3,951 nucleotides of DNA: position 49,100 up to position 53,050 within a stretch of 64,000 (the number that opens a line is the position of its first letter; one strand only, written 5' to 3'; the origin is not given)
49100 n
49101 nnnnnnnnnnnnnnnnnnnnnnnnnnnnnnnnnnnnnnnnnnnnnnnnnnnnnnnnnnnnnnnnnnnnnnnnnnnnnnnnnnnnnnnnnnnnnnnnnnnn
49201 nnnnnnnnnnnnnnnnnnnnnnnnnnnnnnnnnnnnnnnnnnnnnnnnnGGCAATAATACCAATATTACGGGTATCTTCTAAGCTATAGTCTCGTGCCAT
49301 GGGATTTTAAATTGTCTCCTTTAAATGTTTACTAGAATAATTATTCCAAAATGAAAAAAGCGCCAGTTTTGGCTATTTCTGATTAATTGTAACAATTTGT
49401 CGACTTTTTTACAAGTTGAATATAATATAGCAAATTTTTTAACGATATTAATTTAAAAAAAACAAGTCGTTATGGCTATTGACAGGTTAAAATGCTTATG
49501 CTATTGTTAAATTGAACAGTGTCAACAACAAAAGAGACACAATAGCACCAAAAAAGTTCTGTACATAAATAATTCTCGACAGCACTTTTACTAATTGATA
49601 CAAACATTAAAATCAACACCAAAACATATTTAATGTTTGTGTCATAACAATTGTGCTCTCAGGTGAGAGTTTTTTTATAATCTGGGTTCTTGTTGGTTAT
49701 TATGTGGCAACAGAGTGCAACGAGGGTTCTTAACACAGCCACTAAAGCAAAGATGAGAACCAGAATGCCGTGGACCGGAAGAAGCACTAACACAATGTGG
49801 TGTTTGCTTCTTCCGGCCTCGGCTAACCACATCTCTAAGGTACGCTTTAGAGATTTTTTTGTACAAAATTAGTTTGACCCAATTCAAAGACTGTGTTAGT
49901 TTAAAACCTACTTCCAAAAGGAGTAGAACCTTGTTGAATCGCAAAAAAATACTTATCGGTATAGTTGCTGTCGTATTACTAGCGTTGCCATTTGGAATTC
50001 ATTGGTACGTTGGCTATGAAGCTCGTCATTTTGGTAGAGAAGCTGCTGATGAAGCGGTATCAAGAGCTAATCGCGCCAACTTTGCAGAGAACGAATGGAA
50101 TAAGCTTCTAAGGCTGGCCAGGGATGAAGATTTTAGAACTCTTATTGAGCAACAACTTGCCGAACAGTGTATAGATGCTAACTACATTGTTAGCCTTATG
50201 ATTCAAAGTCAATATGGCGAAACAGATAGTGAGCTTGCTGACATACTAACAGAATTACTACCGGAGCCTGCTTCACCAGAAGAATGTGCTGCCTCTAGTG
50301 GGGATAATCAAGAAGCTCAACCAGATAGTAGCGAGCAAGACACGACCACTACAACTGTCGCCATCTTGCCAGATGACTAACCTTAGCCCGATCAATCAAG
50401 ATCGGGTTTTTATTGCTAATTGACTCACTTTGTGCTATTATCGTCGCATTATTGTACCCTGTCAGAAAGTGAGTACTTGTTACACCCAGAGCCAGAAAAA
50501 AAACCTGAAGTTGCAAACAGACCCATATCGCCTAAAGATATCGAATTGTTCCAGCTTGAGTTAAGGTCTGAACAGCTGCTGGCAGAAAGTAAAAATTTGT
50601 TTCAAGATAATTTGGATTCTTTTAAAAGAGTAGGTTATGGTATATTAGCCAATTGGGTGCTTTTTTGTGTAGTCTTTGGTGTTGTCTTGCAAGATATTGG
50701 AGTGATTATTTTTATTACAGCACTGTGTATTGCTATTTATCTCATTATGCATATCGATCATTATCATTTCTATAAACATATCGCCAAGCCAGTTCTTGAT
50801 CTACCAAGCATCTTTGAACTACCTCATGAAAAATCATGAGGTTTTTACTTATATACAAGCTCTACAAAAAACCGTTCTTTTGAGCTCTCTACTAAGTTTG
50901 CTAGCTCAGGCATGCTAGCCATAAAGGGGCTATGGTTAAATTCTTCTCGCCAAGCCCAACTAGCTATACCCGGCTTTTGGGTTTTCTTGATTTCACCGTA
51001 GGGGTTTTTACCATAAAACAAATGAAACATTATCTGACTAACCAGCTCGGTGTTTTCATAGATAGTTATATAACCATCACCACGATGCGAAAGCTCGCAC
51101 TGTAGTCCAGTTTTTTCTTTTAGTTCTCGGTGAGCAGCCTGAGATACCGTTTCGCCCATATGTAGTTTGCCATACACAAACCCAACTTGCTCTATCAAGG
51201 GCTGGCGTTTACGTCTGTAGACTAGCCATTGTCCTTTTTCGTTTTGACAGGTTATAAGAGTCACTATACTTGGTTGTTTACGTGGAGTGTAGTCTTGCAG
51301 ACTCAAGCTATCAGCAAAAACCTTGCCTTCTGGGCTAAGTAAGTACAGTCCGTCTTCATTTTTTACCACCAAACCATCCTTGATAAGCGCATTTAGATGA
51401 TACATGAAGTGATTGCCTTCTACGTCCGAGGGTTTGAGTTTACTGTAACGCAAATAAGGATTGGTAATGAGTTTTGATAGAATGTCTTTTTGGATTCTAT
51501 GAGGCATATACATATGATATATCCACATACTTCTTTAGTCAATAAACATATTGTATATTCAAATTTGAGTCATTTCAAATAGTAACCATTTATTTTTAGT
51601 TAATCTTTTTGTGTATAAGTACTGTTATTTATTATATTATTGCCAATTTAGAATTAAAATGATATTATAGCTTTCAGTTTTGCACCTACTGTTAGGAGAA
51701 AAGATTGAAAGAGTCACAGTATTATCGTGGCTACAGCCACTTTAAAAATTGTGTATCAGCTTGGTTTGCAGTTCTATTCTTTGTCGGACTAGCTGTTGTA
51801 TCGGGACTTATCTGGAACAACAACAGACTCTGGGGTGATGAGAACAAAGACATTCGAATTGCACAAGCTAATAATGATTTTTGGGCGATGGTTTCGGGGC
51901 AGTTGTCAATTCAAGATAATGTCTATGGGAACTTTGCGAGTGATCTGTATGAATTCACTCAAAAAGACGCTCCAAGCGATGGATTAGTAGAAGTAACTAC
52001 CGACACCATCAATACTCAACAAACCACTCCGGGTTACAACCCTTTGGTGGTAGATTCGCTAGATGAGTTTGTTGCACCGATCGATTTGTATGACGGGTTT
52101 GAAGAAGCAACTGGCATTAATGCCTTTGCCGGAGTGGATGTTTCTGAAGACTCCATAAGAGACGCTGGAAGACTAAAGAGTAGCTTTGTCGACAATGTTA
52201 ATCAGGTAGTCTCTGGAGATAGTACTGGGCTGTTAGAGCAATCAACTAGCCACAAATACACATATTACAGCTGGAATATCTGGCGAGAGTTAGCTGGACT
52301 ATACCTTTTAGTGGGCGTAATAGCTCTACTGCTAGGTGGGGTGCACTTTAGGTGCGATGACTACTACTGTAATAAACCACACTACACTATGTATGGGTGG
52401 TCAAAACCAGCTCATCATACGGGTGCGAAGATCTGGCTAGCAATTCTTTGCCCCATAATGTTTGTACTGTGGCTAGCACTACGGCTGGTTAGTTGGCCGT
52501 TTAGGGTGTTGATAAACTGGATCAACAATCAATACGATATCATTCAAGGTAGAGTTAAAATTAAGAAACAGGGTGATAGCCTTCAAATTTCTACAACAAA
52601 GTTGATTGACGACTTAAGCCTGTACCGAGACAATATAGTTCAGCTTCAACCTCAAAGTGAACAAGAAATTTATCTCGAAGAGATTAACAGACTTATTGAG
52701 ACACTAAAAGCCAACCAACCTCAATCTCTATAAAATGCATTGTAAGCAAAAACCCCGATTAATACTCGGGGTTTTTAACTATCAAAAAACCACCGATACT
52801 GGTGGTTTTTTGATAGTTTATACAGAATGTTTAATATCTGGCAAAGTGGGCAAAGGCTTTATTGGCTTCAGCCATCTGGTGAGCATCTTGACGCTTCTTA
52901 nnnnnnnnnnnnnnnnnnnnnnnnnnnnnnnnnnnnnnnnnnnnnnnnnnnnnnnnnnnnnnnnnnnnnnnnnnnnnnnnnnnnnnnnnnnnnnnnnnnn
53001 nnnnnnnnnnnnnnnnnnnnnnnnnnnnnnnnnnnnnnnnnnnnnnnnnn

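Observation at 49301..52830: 3.5 kb island of unknown genes inserted inside the str operon between rpsG and fusA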

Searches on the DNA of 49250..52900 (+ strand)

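Call 26: search_rna_families(source=window, start=49250, end=52900, threshold=evalue, max_evalue=1)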
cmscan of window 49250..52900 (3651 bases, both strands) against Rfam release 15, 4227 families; matches with E-value up to 1: 11.
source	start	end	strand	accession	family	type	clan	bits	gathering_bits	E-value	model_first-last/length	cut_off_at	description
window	52744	52818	-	RF02351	psRNA14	Gene; sRNA;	-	35.3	60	0.0018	1-84/84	no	Proteobacteria sRNA psRNA14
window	52750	52817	+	RF02064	STnc370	Gene; sRNA;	-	27.8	54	0.92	1-71/71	no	Enterobacterial sRNA STnc370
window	52716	52811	+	RF01770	rimP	Cis-reg; leader;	-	27.6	47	0.15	1-102/102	no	Gammaprotebacteria rimP leader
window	52741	52814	+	RF00106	RNAI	Gene; antisense;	-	27.1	47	0.038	1-102/102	no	RNAI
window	52729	52842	-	RF01770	rimP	Cis-reg; leader;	-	26.1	47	0.31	1-102/102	no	Gammaprotebacteria rimP leader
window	52777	52832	+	RF02351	psRNA14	Gene; sRNA;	-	25.8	60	0.27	1-84/84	no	Proteobacteria sRNA psRNA14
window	52738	52817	+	RF01480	rli52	Cis-reg;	-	25.4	70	0.93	1-95/95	no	Listeria sRNA rli52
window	52713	52820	+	RF00125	IS128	Gene; sRNA;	-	24.3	80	0.053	86-204/209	no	IS128 RNA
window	52746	52834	-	RF02891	AgrB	Gene; antisense;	-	24.1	40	0.59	1-84/84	no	ArsR-gov region gene B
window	52748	52813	-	RF02701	PsrR1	Gene; sRNA;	-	23.4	42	0.29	1-79/79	no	Photosynthesis regulatory RNA1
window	52781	52880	-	RF00106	RNAI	Gene; antisense;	-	22.9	47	0.34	1-102/102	no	RNAI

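Call 67: build_rna_model(alignment_id=A6)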
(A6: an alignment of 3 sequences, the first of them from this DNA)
Model R1 built from alignment A6 (3 sequences, 202 columns); structure: RNAalifold consensus.
model positions 198; base pairs 53; branch points 2; effective number of sequences 1.22; information 0.59 bits per position. Calibrated on 0.2 Mb of random sequence (short: E-values are rough).
structure used (alignment columns):
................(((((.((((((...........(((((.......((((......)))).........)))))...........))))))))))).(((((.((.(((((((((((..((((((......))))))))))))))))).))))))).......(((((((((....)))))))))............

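Call 68: search_with_rna_model(model_id=R1, sources=[window, L001, L002, L003, L004, L005, L006, L007, L008, L009, L010, L011, L012, L013, L014, L015, L016, L081, L086, L090, L091, L092, L093, L094, L096, L116, L144, L176, L177, L178, L018, L021, L022, L025, L029, L031, L041, L042, L046], max_evalue=1)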
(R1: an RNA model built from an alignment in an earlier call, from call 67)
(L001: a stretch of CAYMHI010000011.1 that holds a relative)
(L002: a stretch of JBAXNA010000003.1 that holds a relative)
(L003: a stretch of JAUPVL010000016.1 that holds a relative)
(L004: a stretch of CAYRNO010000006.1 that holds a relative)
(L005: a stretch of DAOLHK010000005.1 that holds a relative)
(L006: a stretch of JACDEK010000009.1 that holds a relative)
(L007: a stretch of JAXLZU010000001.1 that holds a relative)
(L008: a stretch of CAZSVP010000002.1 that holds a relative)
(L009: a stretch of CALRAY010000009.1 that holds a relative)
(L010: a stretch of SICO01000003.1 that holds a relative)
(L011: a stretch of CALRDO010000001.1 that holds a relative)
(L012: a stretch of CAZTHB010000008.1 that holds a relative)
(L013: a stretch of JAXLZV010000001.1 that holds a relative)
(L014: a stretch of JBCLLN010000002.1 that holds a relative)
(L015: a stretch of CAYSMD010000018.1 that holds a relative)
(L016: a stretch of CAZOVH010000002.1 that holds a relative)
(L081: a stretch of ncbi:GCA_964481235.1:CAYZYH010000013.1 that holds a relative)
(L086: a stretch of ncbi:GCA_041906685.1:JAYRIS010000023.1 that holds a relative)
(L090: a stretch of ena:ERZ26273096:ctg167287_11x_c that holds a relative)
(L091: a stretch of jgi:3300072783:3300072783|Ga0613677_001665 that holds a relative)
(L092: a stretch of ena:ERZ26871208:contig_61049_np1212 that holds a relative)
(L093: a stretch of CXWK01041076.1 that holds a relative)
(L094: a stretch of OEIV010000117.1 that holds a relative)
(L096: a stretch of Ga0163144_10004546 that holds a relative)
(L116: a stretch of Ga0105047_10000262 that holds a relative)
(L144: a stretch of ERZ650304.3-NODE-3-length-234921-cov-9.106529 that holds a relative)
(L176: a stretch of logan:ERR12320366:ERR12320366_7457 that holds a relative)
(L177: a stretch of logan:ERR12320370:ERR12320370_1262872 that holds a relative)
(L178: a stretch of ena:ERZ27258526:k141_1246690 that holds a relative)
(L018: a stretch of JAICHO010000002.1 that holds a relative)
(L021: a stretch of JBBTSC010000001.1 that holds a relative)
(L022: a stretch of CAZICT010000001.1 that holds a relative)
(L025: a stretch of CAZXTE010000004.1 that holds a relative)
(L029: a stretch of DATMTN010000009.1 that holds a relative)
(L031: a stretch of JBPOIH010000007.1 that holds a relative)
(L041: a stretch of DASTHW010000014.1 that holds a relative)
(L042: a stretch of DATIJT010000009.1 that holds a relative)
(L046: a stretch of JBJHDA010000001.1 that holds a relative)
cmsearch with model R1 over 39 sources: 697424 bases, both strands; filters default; matches with E-value up to 1: 8.
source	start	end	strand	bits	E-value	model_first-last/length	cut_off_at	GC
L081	7212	7409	-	210.6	3.2e-44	1-198/198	no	0.41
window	49670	49864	+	201.4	3.6e-42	1-198/198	no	0.43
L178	137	330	+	193.5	2.1e-40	1-198/198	no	0.47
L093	2993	3185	-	162.7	1.5e-33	1-198/198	no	0.47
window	49741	49907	-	27.2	0.002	1-198/198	no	0.41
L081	7252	7310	+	22.8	0.019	100-158/198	no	0.56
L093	3036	3083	+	19.6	0.096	106-153/198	no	0.52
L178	239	286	-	19.6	0.097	106-153/198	no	0.52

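Call 69: search_with_rna_model(model_id=R1, sources=[window, L081, L178, L093], max_evalue=0.000001, make_alignment=true, show_alignments=4)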
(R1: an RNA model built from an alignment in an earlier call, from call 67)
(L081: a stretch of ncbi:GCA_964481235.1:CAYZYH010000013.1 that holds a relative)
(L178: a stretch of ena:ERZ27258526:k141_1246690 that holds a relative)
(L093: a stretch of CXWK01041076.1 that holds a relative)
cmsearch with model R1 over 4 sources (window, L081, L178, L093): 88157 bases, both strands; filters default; matches with E-value up to 0.000001: 4.
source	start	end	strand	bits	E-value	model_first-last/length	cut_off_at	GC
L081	7212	7409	-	210.6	4.1e-45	1-198/198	no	0.41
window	49670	49864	+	201.4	4.5e-43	1-198/198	no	0.43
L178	137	330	+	193.5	2.6e-41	1-198/198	no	0.47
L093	2993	3185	-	162.7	1.9e-34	1-198/198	no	0.47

Alignment A7: 4 matches aligned to the model, 201 columns, each read 5' to 3' on its own strand. Consensus structure (alignment columns), stored with it:
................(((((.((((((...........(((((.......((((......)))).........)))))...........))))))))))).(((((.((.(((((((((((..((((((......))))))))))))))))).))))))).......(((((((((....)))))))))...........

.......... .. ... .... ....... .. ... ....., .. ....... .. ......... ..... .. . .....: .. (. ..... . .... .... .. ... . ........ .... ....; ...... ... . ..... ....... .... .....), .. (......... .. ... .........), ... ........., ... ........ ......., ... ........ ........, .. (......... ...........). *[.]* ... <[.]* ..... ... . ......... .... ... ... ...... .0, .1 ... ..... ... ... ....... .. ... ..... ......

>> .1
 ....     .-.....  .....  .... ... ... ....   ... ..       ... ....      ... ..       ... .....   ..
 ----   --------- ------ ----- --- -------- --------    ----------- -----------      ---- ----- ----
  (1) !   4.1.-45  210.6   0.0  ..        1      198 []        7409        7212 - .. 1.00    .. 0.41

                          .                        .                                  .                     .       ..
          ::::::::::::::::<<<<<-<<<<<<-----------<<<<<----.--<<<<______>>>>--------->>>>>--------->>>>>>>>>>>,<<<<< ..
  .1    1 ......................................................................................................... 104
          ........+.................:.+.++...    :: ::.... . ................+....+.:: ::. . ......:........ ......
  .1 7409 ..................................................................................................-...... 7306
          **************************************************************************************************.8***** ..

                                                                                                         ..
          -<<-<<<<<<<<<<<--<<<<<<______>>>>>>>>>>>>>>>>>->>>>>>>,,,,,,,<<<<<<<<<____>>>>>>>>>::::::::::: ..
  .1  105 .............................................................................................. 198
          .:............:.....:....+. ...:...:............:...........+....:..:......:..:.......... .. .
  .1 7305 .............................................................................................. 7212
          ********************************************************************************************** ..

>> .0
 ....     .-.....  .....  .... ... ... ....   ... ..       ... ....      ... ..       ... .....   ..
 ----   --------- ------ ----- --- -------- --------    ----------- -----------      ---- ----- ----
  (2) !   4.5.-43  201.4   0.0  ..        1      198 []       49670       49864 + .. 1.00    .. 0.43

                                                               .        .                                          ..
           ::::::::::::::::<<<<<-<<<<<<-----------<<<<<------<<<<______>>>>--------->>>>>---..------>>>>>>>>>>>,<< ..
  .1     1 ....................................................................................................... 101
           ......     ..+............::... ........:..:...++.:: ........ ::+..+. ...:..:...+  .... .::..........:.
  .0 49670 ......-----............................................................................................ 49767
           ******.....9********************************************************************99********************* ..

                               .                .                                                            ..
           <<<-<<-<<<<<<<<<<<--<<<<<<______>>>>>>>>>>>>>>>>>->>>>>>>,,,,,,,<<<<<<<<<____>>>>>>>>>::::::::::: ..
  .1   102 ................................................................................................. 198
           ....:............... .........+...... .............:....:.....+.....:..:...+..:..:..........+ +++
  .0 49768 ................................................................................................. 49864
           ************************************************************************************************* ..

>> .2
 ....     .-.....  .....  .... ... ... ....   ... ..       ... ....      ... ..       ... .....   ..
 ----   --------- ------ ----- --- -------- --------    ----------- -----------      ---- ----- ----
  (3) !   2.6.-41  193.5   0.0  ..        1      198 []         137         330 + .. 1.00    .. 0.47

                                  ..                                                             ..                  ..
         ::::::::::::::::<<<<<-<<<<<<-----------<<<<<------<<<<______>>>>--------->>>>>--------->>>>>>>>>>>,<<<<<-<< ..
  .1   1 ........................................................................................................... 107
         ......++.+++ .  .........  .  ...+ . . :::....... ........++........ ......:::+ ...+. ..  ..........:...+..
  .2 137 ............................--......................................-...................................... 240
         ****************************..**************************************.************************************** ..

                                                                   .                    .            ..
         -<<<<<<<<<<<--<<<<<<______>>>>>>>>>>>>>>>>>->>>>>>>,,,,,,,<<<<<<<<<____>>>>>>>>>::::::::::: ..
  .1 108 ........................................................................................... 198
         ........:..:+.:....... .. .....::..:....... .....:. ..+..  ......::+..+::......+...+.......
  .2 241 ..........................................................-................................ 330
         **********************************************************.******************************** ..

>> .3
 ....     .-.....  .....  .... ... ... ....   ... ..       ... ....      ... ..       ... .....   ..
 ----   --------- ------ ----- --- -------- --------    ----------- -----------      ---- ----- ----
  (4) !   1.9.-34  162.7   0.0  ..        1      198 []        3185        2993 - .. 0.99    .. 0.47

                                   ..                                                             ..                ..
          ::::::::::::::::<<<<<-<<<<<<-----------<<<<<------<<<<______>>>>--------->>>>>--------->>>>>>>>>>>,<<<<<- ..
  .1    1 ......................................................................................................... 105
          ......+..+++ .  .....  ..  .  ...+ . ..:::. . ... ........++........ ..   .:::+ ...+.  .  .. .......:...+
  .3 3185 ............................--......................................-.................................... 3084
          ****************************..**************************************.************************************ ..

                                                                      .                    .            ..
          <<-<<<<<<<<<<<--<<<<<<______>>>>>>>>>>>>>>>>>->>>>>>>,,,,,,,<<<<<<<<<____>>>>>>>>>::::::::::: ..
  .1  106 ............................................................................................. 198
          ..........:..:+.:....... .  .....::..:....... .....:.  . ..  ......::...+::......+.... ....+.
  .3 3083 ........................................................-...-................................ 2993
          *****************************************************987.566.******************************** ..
